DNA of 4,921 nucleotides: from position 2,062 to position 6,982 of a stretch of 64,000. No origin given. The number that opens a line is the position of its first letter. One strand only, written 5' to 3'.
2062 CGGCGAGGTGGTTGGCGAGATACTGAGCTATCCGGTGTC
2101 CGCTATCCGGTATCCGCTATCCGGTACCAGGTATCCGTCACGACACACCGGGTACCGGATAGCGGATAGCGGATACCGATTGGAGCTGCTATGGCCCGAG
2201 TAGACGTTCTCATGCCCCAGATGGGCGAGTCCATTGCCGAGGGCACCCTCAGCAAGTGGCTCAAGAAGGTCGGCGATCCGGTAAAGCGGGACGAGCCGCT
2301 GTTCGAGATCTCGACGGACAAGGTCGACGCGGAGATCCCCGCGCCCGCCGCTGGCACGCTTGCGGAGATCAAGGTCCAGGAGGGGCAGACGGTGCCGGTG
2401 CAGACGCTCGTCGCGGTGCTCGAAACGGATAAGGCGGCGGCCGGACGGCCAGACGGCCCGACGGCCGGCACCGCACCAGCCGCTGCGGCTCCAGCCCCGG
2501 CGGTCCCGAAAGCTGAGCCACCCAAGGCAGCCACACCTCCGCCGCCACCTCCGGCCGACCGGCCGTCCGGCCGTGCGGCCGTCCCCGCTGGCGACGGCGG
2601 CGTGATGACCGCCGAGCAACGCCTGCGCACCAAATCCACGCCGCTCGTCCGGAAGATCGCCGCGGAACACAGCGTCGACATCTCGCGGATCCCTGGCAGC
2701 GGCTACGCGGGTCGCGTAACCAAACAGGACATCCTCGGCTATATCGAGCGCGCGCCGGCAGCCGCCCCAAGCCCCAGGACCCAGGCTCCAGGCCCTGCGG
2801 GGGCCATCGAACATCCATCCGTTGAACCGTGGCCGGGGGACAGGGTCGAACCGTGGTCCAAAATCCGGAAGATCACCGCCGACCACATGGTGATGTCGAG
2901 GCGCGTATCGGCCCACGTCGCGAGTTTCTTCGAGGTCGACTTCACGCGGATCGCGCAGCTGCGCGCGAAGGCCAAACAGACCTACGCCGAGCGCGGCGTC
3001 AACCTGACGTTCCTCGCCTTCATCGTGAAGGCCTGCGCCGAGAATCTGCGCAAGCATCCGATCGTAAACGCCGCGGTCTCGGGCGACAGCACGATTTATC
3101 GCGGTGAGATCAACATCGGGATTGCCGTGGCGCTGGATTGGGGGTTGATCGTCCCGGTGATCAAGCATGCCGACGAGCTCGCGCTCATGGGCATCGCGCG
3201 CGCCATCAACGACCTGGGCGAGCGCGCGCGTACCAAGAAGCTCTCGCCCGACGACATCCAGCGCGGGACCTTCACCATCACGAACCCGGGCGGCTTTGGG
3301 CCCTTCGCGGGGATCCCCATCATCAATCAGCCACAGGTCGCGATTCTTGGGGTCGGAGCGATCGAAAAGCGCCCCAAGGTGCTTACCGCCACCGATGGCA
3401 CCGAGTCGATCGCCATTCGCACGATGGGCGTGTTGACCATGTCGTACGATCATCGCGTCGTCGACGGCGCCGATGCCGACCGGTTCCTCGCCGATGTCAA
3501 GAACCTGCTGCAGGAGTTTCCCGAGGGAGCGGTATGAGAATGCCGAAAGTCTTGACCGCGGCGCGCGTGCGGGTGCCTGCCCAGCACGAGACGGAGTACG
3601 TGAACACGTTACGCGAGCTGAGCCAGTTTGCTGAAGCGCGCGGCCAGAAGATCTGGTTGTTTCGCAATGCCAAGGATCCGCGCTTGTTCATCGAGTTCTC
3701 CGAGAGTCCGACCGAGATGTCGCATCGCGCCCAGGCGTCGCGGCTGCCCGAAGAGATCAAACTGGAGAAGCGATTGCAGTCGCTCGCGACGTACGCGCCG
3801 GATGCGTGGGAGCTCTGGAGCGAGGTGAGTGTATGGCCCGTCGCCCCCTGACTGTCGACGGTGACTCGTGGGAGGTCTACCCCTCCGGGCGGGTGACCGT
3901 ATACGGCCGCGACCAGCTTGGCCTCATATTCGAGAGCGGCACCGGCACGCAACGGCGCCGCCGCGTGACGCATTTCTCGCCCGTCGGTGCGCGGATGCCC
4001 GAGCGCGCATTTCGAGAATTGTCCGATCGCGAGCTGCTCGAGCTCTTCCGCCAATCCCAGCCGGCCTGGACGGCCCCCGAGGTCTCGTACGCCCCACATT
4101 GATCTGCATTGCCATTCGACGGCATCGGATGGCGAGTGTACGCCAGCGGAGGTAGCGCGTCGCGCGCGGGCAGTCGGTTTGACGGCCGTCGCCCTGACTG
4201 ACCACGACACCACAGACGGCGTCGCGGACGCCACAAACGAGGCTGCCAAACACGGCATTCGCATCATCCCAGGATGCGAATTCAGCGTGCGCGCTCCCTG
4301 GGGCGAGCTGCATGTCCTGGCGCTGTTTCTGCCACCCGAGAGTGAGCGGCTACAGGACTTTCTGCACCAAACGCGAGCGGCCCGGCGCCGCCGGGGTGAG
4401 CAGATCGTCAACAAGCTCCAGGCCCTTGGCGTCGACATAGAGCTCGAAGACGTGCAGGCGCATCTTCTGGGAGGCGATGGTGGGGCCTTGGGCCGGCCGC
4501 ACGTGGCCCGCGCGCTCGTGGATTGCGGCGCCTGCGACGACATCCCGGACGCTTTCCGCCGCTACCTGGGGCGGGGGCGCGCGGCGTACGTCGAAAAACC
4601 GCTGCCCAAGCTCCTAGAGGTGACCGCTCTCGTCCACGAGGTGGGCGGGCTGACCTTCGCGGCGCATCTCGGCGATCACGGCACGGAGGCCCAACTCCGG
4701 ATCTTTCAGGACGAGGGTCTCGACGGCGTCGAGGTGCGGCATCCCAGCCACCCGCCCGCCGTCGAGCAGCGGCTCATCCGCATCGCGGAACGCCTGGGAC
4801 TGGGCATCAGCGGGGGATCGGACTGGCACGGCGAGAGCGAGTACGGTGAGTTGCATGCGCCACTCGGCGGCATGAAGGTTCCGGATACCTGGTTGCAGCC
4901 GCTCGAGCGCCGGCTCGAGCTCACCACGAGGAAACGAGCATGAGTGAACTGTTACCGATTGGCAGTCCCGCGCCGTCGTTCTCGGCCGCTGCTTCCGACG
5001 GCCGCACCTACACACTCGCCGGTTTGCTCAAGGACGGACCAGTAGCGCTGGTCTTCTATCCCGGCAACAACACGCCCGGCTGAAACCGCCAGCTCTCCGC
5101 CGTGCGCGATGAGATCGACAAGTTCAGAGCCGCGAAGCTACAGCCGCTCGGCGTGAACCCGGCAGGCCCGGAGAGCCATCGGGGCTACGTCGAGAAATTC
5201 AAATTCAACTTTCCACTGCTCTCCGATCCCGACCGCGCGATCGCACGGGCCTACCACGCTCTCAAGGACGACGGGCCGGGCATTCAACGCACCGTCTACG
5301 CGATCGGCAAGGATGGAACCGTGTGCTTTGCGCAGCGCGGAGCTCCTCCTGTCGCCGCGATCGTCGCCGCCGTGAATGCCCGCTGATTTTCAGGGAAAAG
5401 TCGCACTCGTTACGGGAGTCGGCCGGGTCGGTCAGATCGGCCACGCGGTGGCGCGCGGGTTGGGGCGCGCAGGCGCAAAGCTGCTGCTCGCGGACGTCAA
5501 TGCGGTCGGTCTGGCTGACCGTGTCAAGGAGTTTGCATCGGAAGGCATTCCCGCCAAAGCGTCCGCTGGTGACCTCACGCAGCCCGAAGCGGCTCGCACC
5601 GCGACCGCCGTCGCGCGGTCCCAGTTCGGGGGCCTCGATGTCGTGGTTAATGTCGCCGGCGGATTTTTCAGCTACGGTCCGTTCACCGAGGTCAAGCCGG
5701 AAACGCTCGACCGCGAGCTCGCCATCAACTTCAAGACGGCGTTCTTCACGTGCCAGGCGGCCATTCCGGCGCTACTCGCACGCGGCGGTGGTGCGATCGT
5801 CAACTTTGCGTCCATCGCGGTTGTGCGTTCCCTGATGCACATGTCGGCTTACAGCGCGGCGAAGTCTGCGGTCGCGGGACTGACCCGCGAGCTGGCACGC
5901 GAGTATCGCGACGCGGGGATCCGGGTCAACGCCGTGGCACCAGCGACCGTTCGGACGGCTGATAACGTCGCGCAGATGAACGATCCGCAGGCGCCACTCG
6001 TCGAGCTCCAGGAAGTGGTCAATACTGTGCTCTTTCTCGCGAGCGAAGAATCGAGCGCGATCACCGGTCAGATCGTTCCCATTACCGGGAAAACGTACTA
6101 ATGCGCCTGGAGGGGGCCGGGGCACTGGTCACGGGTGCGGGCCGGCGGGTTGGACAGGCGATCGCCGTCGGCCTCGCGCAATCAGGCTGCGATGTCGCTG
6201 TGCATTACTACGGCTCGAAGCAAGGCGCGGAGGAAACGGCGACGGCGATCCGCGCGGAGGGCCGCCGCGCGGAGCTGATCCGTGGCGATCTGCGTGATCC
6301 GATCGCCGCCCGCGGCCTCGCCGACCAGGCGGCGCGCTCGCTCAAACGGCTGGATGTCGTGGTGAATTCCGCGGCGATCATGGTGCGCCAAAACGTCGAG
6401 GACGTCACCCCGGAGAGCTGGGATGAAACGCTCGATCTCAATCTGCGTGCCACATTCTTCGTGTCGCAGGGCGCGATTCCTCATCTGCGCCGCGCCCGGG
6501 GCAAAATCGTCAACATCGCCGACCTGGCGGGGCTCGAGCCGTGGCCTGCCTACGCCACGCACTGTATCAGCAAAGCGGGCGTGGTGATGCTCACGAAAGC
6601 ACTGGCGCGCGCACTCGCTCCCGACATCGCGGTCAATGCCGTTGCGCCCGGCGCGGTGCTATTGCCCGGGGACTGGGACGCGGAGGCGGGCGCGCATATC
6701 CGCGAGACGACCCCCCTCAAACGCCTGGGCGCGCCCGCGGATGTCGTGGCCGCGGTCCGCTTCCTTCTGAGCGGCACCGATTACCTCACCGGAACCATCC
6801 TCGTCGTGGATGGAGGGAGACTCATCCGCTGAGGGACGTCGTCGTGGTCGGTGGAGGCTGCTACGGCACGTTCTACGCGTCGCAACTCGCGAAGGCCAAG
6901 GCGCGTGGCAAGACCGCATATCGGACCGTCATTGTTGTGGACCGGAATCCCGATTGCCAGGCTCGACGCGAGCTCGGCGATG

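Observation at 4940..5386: In-frame TGA exactly at the peroxidatic-cysteine codon of a BCP-type peroxiredoxin: candidate selenocysteine peroxiredoxin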

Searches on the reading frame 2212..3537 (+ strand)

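Call 19: search_protein_families(library=pfam, proteins=[window:2212-3537:+], max_evalue=0.001)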
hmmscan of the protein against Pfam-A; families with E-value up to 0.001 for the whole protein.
window:2212-3537:+ (441 aa): 4 families
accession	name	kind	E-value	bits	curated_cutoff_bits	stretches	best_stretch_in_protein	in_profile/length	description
PF00198.28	2-oxoacid_dh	-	3.3e-75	252.9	23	1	210-436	4-227/232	2-oxoacid dehydrogenases acyltransferase (catalytic domain)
PF00364.28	Biotin_lipoyl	-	1.1e-20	73.6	22.1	1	1-70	5-73/73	Biotin-requiring enzyme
PF02817.22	E3_binding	-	1.7e-13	50.9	23.7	1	141-175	2-36/36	e3 binding domain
PF13533.13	Biotin_lipoyl_2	-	0.00013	22.2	29.8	0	42-61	3-22/32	Biotin-lipoyl like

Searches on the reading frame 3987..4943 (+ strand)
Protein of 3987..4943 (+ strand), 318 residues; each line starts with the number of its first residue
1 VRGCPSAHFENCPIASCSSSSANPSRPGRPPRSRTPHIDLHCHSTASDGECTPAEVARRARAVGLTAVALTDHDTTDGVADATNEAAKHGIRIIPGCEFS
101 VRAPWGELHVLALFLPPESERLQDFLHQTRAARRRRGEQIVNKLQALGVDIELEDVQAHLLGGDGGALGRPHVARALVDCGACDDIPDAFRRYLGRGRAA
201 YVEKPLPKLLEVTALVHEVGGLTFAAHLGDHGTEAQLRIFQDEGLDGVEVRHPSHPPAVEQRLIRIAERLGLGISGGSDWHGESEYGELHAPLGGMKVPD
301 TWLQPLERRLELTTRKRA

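Call 19: search_protein_families(library=pfam, proteins=[window:3987-4943:+], max_evalue=0.001)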
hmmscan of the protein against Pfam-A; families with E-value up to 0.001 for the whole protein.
window:3987-4943:+ (318 aa): 2 families
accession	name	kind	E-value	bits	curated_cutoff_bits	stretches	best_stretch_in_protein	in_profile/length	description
PF02811.25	PHP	-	3.5e-14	53.9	26.4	1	39-102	1-66/164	PHP domain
PF19799.5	DUF6282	-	4.8e-05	23.6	26.8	0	38-96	3-63/196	Family of unknown function (DUF6282)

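Call 35: search_protein_families(library=ncbifam, proteins=[window:3987-4943:+], max_evalue=0.001)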
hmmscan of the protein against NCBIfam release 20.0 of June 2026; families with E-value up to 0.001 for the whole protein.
window:3987-4943:+ (318 aa): 13 families
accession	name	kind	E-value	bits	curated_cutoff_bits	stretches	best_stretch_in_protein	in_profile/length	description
NF041577.1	nside_bi_sphtase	equivalog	3e-54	184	400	1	37-286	3-255/276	3',5'-nucleoside bisphosphate phosphatase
NF047791.1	RNaseRnm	equivalog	2.6e-48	164.6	375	1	38-290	3-259/275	RNase RNM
NF041661.1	Cycl_ph_dihydrol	equivalog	4.9e-25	88.3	500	1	39-299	1-258/259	phosphoribosyl 1,2-cyclic phosphate 1,2-diphosphodiesterase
NF038032.1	CehA_McbA_metalo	domain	5.3e-16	58.9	80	1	38-114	5-78/315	CehA/McbA family metallohydrolase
NF045780.1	TrlF_fam_ATP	equivalog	1.9e-11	43.5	350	1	39-137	9-120/944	TrlF family AAA-like ATPase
NF004981.0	PRK06361.1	equivalog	5.4e-11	42.3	117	1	38-99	2-71/217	histidinol phosphate phosphatase domain-containing protein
NF004225.0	PRK05672.1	subfamily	2.6e-10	39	939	1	35-141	4-114/1047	error-prone DNA polymerase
NF005298.0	PRK06826.1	equivalog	1e-07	30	1260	1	37-101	5-71/1151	DNA polymerase III subunit alpha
NF004226.0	PRK05673.1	equivalog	4.2e-07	28.2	1002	1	36-115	5-76/1146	DNA polymerase III subunit alpha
NF001688.0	PRK00448.1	equivalog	1.5e-06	26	873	1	35-101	336-404/1445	PolC-type DNA polymerase III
TIGR00594.1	polc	superfamily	2.7e-06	25.7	434.35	1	38-102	2-68/1022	DNA polymerase III subunit alpha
NF005928.0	PRK07945.1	equivalog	6.5e-06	25.7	250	1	38-81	100-143/337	PHP domain-containing protein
TIGR01405.1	polC_Gram_pos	equivalog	0.0001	20.2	1043.45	1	33-100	100-169/1211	DNA polymerase III subunit alpha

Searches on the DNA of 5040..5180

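Call 15: search_rna_families(source=window, start=5040, end=5180, threshold=evalue, max_evalue=10, show_alignments=3)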
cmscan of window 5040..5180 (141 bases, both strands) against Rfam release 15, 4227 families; matches with E-value up to 10: 0.
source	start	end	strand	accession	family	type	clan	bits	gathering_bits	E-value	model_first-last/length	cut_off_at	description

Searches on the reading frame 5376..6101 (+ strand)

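Call 19: search_protein_families(library=pfam, proteins=[window:5376-6101:+], max_evalue=0.001)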
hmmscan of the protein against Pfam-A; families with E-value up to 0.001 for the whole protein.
window:5376-6101:+ (241 aa): 5 families
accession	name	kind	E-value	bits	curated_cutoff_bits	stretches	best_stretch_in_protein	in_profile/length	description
PF13561.12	adh_short_C2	-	6.1e-47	160.6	27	1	21-236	8-231/236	Enoyl-(Acyl carrier protein) reductase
PF00106.31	adh_short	-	1.9e-44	152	26.6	1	8-196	1-186/195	short chain dehydrogenase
PF08659.16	KR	-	4.1e-07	30.5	22.6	1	15-176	6-166/180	KR domain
PF23441.1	SDR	-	4.1e-05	23.5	27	1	87-195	91-197/258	SDR-like rossmann domain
PF08643.16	DUF1776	-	0.00052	19.9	25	1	90-186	95-193/294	Fungal family of unknown function (DUF1776)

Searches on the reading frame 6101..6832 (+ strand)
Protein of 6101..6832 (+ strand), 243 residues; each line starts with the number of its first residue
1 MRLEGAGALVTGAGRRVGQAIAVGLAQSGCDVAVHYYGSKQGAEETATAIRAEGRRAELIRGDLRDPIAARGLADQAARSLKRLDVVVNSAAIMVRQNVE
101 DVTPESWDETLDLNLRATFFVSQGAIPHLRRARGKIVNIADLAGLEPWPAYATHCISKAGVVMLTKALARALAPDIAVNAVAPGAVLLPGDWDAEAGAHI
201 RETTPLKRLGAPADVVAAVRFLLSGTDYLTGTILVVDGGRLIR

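Call 19: search_protein_families(library=pfam, proteins=[window:6101-6832:+], max_evalue=0.001)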
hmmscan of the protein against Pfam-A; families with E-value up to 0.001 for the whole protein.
window:6101-6832:+ (243 aa): 4 families
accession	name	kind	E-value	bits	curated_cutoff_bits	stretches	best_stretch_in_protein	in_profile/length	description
PF13561.12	adh_short_C2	-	3.3e-48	164.8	27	1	13-239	2-234/236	Enoyl-(Acyl carrier protein) reductase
PF00106.31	adh_short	-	3.9e-42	144.4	26.6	1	8-187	3-183/195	short chain dehydrogenase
PF08659.16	KR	-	8.5e-07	29.5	22.6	1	8-112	3-110/180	KR domain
PF23441.1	SDR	-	0.00048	20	27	0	114-239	122-254/258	SDR-like rossmann domain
